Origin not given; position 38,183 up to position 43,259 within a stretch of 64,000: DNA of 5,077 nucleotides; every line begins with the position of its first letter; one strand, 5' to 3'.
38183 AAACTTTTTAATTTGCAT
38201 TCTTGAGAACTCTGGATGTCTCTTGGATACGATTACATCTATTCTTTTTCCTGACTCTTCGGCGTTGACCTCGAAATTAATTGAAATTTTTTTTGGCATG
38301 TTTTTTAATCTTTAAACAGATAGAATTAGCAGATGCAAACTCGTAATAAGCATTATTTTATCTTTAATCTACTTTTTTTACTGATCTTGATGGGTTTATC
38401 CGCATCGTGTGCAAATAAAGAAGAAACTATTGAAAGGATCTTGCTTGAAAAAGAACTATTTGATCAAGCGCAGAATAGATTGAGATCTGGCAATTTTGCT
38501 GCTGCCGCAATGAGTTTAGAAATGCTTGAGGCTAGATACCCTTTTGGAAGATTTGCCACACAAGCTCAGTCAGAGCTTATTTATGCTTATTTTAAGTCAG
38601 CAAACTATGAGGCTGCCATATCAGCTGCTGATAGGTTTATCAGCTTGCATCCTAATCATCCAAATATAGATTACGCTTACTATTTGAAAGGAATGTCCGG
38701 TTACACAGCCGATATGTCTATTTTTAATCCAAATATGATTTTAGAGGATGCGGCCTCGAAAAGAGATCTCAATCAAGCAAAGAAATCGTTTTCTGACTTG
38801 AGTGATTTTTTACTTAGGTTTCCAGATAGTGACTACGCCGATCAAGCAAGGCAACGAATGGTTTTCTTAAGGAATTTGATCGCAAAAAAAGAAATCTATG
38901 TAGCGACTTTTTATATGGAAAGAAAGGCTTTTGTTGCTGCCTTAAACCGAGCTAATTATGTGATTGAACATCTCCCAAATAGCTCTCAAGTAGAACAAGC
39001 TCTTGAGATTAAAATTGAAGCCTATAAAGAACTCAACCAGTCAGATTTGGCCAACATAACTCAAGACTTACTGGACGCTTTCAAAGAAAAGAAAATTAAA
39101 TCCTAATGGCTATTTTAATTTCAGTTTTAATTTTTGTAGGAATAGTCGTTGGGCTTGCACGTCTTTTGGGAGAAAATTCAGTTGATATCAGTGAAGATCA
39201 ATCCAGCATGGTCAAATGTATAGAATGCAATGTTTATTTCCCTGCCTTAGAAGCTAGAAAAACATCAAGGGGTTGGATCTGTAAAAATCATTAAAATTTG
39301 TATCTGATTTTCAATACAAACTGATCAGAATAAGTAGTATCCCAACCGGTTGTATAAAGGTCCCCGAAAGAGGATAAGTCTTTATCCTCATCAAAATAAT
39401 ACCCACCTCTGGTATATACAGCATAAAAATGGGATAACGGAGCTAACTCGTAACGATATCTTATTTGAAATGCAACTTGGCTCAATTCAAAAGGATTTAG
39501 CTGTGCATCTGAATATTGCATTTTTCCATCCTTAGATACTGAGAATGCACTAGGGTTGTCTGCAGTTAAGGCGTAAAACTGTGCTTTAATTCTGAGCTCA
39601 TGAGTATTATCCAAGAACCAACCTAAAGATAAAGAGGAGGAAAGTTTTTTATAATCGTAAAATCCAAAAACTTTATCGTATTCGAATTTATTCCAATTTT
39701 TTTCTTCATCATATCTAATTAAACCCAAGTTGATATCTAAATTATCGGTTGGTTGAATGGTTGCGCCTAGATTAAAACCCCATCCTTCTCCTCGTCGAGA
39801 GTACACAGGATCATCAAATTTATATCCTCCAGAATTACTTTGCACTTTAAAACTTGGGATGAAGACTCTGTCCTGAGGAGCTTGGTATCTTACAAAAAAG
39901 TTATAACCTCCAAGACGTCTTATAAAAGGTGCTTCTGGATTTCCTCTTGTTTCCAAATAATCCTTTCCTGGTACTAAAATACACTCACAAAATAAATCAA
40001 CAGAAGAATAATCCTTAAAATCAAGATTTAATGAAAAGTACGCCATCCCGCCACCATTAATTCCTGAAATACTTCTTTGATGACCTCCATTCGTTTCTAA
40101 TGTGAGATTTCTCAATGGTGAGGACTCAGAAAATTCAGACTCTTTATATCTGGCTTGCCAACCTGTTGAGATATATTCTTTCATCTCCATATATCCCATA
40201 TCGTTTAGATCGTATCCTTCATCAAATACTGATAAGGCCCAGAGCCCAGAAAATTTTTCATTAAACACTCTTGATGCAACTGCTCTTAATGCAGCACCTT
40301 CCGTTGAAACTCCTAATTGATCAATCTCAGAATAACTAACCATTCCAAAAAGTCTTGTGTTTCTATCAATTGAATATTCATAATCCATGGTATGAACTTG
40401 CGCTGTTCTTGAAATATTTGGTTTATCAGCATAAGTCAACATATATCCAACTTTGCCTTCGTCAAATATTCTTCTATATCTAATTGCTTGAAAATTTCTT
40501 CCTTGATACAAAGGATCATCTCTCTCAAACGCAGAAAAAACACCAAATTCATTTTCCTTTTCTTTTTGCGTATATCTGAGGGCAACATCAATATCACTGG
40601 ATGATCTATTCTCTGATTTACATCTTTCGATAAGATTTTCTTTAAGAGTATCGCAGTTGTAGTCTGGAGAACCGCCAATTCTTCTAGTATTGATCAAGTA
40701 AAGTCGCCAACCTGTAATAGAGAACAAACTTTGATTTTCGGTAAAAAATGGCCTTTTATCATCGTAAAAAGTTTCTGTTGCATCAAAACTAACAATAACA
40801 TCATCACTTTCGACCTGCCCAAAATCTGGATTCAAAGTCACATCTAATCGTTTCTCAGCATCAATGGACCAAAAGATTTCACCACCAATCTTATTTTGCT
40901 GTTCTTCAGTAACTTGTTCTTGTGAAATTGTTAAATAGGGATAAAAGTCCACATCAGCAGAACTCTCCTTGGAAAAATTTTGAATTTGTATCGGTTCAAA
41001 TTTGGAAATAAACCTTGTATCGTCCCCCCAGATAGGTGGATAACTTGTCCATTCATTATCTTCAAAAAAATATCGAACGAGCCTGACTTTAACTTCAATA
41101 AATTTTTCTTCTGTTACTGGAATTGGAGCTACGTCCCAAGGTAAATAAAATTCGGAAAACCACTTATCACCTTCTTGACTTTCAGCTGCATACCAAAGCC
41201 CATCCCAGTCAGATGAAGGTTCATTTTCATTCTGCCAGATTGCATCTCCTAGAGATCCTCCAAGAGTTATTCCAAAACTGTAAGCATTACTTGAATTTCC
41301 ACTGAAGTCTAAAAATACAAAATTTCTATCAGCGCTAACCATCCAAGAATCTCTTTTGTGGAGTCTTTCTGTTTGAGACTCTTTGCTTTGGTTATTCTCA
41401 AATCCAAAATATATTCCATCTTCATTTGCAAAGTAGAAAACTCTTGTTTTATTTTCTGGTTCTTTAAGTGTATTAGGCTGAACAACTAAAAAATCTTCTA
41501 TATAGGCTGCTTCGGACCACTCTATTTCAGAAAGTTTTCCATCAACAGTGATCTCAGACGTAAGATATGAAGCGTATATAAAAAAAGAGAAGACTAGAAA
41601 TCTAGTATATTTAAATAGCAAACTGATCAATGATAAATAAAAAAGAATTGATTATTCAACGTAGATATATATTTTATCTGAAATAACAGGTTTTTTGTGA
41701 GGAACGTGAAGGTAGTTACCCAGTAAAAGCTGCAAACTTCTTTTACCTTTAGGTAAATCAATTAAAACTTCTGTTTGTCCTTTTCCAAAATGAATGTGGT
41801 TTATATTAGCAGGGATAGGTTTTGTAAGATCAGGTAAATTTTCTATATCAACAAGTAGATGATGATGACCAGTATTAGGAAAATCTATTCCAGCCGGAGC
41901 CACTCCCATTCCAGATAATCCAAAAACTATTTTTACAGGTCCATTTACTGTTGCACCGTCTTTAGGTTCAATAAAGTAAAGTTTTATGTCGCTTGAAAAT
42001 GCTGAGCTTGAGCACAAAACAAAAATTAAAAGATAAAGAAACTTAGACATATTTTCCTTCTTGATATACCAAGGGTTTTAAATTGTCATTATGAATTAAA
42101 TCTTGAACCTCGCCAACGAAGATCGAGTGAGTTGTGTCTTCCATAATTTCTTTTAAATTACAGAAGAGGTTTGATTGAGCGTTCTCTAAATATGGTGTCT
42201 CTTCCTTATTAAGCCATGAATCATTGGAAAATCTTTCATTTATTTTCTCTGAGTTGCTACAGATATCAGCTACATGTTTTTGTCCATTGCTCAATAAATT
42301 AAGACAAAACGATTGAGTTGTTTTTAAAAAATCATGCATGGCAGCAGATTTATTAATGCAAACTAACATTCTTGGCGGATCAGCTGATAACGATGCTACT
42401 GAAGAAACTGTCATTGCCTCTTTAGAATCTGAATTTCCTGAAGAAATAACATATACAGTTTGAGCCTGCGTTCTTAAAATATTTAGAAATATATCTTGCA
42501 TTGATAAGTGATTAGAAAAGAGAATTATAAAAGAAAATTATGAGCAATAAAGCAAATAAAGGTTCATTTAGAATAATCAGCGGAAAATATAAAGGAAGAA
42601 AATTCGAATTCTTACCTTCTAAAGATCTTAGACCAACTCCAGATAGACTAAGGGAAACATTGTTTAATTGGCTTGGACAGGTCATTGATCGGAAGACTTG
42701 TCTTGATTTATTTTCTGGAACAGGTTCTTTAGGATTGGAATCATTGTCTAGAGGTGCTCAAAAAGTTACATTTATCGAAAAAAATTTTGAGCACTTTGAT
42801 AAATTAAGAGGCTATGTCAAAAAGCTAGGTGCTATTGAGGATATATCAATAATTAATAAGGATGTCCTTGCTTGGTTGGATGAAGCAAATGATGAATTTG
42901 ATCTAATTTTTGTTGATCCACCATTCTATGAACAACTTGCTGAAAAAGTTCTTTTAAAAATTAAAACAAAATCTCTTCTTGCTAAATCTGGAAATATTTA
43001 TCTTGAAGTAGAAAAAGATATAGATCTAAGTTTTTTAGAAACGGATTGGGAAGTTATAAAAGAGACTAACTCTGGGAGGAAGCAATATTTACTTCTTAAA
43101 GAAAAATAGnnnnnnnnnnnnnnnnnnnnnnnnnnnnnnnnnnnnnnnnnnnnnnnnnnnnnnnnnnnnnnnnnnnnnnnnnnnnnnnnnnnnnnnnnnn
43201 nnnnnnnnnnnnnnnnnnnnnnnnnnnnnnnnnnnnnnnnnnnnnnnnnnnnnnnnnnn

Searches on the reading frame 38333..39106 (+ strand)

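Call 37: search_protein_families(library=pfam, proteins=[window:38333-39106:+], max_evalue=0.00001)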
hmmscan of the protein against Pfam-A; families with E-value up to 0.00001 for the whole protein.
window:38333-39106:+ (257 aa): 2 families
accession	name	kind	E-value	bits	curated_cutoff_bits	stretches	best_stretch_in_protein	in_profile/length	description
PF13525.12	YfiO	-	4.9e-63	213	25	1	39-241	5-198/203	Outer membrane lipoprotein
PF13512.12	TPR_18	-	4.2e-41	140.9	21.9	1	39-176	10-145/145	Tetratricopeptide repeat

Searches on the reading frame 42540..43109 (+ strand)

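Call 37: search_protein_families(library=pfam, proteins=[window:42540-43109:+], max_evalue=0.00001)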
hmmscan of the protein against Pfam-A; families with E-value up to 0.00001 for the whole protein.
window:42540-43109:+ (189 aa): 2 families
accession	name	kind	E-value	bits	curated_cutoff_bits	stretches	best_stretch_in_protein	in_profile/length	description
PF03602.21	Cons_hypoth95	-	3.6e-50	170.6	24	1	10-186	1-181/182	Conserved hypothetical protein 95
PF05175.20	MTS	-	5.9e-08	33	23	1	48-158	30-141/170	Methyltransferase small domain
